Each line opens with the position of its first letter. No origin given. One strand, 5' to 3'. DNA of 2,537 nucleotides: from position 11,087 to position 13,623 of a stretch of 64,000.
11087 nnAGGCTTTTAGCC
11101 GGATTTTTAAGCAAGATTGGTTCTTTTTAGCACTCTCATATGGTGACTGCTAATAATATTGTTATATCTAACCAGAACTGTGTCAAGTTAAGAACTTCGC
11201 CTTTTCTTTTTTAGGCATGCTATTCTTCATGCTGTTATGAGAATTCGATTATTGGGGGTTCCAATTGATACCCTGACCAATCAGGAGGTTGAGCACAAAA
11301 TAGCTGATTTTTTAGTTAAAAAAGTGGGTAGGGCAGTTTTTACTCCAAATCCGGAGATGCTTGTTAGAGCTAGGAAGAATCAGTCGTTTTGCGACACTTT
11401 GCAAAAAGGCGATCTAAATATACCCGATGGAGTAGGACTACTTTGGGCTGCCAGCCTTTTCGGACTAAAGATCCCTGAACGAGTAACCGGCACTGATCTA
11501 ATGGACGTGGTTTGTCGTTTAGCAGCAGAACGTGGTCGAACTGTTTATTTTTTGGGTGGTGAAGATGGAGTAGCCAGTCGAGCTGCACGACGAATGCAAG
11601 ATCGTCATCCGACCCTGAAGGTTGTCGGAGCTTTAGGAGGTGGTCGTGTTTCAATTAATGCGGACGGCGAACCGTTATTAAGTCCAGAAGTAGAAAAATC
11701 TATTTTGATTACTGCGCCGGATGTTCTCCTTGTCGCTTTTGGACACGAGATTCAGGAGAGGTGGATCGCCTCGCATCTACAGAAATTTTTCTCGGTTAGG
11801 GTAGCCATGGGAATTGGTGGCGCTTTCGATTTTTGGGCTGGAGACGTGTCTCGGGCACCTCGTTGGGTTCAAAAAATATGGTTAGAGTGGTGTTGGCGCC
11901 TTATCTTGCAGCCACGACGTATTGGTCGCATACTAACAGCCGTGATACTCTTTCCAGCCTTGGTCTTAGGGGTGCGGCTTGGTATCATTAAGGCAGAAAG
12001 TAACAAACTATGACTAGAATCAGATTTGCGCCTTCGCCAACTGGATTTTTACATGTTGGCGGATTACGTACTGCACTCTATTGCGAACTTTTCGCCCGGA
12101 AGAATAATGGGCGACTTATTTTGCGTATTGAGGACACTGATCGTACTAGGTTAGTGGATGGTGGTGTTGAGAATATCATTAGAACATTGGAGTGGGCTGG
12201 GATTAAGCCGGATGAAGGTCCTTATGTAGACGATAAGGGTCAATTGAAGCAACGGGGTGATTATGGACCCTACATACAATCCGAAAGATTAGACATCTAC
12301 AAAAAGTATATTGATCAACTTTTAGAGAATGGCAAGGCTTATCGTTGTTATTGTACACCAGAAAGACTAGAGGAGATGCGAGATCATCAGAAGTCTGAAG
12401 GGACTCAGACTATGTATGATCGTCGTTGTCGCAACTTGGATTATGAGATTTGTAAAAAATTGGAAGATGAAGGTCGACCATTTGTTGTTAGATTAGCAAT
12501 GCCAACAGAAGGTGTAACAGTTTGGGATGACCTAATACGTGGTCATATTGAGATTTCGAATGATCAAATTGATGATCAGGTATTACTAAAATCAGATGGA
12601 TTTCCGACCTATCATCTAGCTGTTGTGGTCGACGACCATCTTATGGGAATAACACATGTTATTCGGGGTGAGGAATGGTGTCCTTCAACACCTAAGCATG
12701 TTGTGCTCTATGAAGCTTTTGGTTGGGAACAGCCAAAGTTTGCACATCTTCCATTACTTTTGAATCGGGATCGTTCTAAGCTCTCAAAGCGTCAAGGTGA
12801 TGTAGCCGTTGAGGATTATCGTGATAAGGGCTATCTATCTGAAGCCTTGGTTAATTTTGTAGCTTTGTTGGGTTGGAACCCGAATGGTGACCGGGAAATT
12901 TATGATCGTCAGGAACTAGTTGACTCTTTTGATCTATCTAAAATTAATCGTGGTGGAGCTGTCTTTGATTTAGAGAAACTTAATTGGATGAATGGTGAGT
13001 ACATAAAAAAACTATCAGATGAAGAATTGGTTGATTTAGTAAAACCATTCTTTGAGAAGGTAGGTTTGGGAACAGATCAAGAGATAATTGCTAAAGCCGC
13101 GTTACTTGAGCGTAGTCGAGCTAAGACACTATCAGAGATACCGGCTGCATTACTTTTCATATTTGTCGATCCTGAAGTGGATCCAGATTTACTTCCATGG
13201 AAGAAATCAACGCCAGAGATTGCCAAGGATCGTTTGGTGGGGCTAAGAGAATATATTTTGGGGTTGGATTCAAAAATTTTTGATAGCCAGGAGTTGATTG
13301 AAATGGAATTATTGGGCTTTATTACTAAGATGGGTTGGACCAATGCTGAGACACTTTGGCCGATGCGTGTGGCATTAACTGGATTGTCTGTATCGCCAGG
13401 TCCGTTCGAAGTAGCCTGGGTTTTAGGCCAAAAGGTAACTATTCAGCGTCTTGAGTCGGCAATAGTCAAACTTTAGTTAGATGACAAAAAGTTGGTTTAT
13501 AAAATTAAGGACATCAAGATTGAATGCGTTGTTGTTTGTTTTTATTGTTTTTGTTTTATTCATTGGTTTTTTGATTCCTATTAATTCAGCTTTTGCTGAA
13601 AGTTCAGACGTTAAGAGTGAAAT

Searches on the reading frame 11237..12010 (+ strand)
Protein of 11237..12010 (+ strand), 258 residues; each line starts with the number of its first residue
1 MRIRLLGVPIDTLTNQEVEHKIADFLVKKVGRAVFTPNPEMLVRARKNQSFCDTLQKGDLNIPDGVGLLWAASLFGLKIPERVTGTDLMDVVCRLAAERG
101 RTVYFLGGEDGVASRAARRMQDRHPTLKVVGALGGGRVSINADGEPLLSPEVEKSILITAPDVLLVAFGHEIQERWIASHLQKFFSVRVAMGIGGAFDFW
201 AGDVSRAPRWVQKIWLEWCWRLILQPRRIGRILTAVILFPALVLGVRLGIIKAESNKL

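Call 25: search_protein_families(library=pfam, proteins=[window:11237-12010:+], max_evalue=0.00001)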
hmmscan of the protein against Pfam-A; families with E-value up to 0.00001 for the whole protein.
window:11237-12010:+ (258 aa): 1 family
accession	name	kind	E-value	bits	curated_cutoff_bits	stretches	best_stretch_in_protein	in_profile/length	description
PF03808.19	Glyco_tran_WecG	-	5.7e-52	176.4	27.4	1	59-232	2-167/168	Glycosyl transferase WecG/TagA/CpsF family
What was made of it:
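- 11237..12013 (+): WecG/TagA/TarA-family glycosyltransferase (acts on GlcNAc-PP-undecaprenol). A possible early step of the same or another lipid-linked glycan; not in the operon. PF03808 E=5.7e-52 (call 25).
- Checked: WecG/TagA gene: real, at 11237..12013, PF03808 E=5.7e-52 (call 25).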

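Call 70: search_protein_families(library=ncbifam, proteins=[window:11237-12010:+], max_evalue=0.00001)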
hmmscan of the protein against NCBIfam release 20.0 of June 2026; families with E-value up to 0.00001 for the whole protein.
window:11237-12010:+ (258 aa): 4 families
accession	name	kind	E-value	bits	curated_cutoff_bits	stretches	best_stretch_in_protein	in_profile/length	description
NF041710.1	UDPacetylman_taseTarA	equivalog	7.1e-39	133.8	350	1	2-234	8-232/247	N-acetylglucosaminyldiphosphoundecaprenol N-acetyl-beta-D-mannosaminyltransferase TarA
NF041872.1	EPS_EpsA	equivalog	1.3e-38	132.8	500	1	2-231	17-241/265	exopolysaccharide biosynthesis glycosyltransferase EpsA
TIGR00696.1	wecG_tagA_cpsF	superfamily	4.9e-37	127.4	69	1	54-233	2-173/178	WecB/TagA/CpsF family glycosyltransferase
NF002980.1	PRK03692.1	equivalog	2.8e-22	79.3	323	1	19-234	22-227/240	lipopolysaccharide N-acetylmannosaminouronosyltransferase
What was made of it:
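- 11237..12013 (+): NCBIfam TarA 133.8 bits, below the equivalog cutoff of 350 (call 70).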

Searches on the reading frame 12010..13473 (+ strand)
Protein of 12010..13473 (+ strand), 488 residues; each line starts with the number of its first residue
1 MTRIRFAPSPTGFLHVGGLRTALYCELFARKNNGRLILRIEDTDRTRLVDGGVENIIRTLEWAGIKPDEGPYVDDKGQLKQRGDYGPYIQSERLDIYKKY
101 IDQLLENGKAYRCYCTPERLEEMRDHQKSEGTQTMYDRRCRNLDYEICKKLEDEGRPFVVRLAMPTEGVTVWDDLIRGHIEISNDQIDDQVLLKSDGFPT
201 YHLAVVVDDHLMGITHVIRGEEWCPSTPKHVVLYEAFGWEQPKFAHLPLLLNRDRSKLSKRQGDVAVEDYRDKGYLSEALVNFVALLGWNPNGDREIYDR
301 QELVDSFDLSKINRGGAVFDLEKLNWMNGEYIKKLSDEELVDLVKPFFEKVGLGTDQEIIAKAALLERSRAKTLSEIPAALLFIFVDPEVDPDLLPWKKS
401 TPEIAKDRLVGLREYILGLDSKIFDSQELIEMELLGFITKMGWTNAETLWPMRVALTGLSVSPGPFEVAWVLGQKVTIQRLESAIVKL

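Call 68: search_protein_families(library=pfam, proteins=[window:12010-13473:+], max_evalue=0.00001)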
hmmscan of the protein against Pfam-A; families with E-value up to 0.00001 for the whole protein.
window:12010-13473:+ (488 aa): 2 families
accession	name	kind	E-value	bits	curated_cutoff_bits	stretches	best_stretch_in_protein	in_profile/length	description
PF00749.27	tRNA-synt_1c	-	1.1e-109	366.6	23.4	1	3-326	3-314/314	tRNA synthetases class I (E and Q), catalytic domain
PF19269.4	Anticodon_2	-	3.8e-22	79.7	23.6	1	339-485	1-141/141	Anticodon binding domain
